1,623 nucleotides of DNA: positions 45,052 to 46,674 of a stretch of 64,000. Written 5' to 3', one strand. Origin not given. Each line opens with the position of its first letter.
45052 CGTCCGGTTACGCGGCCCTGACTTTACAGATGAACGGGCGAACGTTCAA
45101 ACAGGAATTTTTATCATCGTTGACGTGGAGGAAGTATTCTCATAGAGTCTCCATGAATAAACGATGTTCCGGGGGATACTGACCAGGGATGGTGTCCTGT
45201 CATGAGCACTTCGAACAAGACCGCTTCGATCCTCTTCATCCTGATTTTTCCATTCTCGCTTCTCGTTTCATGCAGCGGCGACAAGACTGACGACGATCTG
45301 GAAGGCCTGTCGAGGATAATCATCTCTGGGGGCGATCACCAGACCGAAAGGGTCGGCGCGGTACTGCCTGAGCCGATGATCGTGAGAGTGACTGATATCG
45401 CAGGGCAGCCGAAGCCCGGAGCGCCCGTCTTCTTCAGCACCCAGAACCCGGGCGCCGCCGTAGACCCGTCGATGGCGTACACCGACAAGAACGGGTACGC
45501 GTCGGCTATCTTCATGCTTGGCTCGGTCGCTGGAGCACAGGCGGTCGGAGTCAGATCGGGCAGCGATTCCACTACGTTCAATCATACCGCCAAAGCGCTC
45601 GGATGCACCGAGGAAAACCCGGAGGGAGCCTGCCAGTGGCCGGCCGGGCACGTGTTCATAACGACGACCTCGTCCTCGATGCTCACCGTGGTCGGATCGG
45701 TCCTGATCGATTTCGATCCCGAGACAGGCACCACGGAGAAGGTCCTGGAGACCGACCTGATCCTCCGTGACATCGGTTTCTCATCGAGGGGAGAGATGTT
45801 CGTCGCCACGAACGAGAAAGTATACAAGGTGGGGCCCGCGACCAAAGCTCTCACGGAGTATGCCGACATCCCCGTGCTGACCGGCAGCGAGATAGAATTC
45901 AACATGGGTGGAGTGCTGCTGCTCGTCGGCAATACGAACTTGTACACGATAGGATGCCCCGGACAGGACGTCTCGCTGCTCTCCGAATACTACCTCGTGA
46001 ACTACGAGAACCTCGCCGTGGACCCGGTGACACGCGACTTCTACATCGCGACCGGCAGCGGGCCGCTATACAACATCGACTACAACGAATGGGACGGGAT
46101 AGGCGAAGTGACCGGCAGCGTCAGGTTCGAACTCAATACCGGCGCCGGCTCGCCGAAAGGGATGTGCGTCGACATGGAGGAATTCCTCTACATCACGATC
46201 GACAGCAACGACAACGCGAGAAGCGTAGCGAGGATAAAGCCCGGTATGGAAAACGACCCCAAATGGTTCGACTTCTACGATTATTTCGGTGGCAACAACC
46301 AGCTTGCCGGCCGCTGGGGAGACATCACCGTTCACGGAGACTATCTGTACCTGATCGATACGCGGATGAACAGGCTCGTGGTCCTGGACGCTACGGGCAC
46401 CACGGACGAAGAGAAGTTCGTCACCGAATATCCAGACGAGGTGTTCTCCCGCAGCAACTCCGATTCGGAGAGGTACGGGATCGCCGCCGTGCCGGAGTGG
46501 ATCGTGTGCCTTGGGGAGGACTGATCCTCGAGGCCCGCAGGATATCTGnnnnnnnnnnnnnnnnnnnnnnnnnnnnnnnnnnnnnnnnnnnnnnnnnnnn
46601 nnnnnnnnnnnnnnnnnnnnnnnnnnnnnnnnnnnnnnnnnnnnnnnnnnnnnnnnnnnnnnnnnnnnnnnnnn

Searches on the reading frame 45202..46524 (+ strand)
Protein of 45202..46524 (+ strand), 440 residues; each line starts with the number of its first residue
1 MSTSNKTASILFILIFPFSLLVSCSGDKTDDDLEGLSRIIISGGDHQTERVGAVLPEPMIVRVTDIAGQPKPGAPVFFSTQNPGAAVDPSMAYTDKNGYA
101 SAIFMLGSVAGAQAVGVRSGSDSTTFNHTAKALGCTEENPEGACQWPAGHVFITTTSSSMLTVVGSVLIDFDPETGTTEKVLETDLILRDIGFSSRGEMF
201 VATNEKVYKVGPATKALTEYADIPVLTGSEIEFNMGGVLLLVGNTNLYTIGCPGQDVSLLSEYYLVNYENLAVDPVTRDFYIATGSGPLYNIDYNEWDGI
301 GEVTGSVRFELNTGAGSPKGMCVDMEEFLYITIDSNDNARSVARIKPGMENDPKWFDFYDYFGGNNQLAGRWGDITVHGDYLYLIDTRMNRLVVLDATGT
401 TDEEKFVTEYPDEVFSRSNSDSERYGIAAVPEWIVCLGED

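Call 37: search_protein_families(library=ncbifam, proteins=[window:45202-46524:+], max_evalue=0.001)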
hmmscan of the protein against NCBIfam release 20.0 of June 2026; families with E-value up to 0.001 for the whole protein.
window:45202-46524:+ (440 aa): 0 families

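Call 61: search_protein_families(library=pfam, proteins=[window:45202-46524:+], max_evalue=0.001)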
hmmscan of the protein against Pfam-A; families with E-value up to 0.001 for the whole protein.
window:45202-46524:+ (440 aa): 1 family
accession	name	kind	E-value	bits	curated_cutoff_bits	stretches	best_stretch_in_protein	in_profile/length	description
PF02369.22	Big_1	-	4.9e-07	30.2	34.9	1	60-119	22-80/93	Bacterial Ig-like domain (group 1)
